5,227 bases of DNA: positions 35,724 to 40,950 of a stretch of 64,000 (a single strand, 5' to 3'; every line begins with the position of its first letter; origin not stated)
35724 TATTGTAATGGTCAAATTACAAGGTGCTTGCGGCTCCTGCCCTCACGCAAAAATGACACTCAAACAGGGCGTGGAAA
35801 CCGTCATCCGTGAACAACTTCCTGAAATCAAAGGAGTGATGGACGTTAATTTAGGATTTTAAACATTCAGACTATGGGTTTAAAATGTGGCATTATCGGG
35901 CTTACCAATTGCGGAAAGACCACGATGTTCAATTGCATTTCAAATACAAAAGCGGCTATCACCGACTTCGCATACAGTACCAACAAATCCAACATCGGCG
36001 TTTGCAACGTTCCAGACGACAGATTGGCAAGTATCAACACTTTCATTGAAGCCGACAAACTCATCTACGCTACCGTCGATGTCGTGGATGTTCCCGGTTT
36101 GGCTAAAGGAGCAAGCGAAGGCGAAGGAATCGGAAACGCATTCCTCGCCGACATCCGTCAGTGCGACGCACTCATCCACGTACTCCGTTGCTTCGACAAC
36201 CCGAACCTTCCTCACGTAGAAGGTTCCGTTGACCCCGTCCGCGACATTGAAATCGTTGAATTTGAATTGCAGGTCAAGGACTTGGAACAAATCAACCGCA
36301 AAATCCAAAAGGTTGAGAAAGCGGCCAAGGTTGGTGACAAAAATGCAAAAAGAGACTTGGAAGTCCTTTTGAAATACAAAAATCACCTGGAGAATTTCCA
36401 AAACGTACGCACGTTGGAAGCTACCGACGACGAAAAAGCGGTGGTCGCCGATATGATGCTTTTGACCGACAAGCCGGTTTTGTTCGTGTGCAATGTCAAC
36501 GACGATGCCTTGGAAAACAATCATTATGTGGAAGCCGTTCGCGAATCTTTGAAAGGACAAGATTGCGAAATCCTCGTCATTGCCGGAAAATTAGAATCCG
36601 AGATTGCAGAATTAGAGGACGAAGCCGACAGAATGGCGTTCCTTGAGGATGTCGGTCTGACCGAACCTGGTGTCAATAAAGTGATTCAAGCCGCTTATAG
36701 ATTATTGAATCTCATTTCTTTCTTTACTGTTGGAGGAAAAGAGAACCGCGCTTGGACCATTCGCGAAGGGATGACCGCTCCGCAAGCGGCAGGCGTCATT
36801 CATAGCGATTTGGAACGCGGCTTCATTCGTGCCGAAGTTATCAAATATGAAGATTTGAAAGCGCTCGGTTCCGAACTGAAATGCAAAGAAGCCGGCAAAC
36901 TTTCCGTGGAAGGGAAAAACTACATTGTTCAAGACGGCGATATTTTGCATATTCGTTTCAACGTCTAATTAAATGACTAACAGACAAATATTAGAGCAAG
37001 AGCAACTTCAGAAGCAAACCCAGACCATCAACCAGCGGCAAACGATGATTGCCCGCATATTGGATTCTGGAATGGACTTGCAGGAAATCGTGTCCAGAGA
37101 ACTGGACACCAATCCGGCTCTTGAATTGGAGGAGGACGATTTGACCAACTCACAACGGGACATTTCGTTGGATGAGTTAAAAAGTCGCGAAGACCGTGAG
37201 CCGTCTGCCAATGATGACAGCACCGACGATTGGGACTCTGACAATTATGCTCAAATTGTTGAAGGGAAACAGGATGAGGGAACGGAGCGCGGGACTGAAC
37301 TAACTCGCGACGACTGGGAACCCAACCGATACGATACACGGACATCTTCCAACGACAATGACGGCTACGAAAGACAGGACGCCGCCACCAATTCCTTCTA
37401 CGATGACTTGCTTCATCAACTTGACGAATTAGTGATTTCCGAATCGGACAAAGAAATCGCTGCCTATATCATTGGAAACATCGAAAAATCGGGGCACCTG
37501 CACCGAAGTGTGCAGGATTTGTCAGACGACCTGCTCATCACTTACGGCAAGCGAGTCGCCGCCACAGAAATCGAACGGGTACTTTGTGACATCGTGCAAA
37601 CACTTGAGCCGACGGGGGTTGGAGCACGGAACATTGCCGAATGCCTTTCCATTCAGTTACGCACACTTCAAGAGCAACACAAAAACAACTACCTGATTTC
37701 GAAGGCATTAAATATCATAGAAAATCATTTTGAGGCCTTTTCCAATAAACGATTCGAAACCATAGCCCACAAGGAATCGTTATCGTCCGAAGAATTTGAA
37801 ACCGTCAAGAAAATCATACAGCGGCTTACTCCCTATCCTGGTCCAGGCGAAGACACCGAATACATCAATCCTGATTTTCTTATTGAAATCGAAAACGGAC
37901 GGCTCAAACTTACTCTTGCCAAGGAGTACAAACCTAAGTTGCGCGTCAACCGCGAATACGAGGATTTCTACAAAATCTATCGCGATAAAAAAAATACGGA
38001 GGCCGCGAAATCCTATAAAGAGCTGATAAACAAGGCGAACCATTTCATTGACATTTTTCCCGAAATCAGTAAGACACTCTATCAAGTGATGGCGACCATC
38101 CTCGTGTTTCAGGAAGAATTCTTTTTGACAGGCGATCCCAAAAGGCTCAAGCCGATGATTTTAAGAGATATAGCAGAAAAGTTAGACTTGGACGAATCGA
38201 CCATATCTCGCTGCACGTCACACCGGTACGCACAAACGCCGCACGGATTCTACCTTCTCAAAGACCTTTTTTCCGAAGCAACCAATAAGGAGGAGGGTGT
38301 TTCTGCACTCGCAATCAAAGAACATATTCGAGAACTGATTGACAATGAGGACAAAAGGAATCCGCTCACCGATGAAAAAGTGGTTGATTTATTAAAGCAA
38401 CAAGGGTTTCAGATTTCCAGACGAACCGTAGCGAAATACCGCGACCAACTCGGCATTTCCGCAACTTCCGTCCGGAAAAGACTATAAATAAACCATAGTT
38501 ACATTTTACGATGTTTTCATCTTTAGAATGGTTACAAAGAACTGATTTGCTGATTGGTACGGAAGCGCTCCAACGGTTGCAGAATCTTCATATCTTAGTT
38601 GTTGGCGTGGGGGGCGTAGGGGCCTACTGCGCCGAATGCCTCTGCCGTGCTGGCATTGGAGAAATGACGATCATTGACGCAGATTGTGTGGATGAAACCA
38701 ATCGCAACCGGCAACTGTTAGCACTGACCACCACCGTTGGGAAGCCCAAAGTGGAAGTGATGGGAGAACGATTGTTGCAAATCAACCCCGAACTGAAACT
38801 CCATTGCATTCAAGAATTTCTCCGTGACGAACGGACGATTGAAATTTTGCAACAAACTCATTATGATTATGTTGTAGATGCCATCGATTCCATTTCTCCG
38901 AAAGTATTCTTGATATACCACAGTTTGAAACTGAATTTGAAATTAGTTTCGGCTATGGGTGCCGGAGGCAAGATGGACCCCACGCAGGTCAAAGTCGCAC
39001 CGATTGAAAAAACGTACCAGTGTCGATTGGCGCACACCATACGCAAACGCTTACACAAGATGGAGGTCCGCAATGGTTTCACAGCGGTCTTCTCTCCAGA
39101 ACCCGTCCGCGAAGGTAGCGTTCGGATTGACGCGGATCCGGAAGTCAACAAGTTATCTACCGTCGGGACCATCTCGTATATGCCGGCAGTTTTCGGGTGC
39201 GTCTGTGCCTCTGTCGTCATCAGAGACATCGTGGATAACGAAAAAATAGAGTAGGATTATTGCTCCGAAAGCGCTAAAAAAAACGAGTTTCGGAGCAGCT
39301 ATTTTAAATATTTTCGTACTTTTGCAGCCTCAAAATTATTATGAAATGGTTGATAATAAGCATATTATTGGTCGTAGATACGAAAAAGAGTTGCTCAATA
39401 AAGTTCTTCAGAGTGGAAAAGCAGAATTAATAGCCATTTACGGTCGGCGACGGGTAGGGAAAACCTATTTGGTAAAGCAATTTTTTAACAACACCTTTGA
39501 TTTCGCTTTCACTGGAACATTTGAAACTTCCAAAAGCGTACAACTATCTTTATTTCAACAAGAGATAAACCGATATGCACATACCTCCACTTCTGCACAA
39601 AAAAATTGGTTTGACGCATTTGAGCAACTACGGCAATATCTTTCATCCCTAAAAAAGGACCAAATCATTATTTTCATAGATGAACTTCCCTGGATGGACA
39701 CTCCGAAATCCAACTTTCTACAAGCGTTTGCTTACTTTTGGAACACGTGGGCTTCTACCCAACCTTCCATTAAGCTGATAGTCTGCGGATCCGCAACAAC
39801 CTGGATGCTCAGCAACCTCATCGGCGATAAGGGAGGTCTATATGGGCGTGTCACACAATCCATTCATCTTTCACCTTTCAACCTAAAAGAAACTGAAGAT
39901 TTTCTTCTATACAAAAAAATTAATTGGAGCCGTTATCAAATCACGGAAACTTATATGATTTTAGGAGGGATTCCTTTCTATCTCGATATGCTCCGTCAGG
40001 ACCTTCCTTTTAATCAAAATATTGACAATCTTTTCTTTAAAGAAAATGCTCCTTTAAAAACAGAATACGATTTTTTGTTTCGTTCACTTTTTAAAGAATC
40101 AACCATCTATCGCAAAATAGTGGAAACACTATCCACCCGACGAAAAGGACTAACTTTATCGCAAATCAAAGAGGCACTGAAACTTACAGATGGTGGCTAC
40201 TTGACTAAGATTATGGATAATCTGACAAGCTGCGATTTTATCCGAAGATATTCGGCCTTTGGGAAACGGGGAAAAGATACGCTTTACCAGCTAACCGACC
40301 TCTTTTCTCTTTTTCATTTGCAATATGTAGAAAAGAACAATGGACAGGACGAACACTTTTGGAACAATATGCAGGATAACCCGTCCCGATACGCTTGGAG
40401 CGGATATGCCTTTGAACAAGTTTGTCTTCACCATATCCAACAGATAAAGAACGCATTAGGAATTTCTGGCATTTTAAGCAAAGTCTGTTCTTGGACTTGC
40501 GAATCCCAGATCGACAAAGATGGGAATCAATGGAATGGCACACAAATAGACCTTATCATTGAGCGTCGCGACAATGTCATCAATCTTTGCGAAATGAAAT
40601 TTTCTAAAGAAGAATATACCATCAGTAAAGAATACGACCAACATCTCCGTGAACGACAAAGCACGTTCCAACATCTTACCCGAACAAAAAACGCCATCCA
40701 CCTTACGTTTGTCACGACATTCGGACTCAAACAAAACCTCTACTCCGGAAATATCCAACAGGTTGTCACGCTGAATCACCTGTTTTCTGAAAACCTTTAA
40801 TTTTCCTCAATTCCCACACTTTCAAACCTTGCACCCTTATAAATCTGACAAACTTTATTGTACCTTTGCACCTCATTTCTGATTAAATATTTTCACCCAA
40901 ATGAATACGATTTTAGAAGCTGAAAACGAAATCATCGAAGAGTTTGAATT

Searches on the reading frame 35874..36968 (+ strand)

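Call 83: search_protein_families(library=pfam, proteins=[window:35874-36968:+], max_evalue=0.00001)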
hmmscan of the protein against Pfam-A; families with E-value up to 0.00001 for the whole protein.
window:35874-36968:+ (364 aa): 2 families
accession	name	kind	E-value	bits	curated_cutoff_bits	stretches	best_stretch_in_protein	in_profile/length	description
PF06071.19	YchF-GTPase_C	-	1e-39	134.9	27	1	280-363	1-84/84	Protein of unknown function (DUF933)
PF01926.29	MMR_HSR1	-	7e-16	58.8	21.9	1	5-113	2-86/113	50S ribosome-binding GTPase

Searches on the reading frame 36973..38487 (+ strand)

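Call 83: search_protein_families(library=pfam, proteins=[window:36973-38487:+], max_evalue=0.00001)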
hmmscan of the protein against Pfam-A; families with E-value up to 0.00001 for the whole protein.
window:36973-38487:+ (504 aa): 2 families
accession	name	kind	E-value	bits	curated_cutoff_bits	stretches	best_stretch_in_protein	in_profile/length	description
PF04963.19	Sigma54_CBD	-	6.9e-46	156.8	22.9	1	133-329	3-185/185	Sigma-54 factor, core binding domain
PF04552.19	Sigma54_DBD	-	1.6e-45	155.2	22.8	1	348-503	4-160/160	Sigma-54, DNA binding domain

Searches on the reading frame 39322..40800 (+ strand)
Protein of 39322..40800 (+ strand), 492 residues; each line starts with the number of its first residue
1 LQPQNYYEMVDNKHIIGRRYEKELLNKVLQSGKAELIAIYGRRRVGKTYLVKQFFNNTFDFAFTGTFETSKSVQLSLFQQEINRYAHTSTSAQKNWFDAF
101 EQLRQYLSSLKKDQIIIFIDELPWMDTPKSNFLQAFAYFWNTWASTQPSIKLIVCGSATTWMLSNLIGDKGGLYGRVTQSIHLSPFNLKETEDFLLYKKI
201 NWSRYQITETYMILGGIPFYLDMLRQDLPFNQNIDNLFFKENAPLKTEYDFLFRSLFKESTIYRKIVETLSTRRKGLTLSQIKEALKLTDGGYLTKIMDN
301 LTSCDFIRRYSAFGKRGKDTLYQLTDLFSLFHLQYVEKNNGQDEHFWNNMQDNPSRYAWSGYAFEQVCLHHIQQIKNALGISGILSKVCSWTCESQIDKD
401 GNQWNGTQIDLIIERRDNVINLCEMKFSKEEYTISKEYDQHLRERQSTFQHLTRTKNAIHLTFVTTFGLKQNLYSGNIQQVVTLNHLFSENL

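Call 71: search_protein_families(library=pfam, proteins=[window:39322-40800:+], max_evalue=0.00001)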
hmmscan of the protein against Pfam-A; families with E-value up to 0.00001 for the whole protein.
window:39322-40800:+ (492 aa): 4 families
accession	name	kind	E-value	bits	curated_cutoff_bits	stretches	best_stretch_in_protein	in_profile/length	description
PF01637.24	ATPase_2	-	3e-19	70.2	33.2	1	23-224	9-225/225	ATPase domain predominantly from Archaea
PF13173.12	AAA_14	-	2.1e-09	37.9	27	1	35-190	3-127/129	AAA domain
PF13401.12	AAA_22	-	1.9e-07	31.9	27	1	34-156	5-122/130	AAA domain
PF13191.12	AAA_16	-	2.6e-07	31.7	32.6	1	15-136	2-155/167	AAA ATPase domain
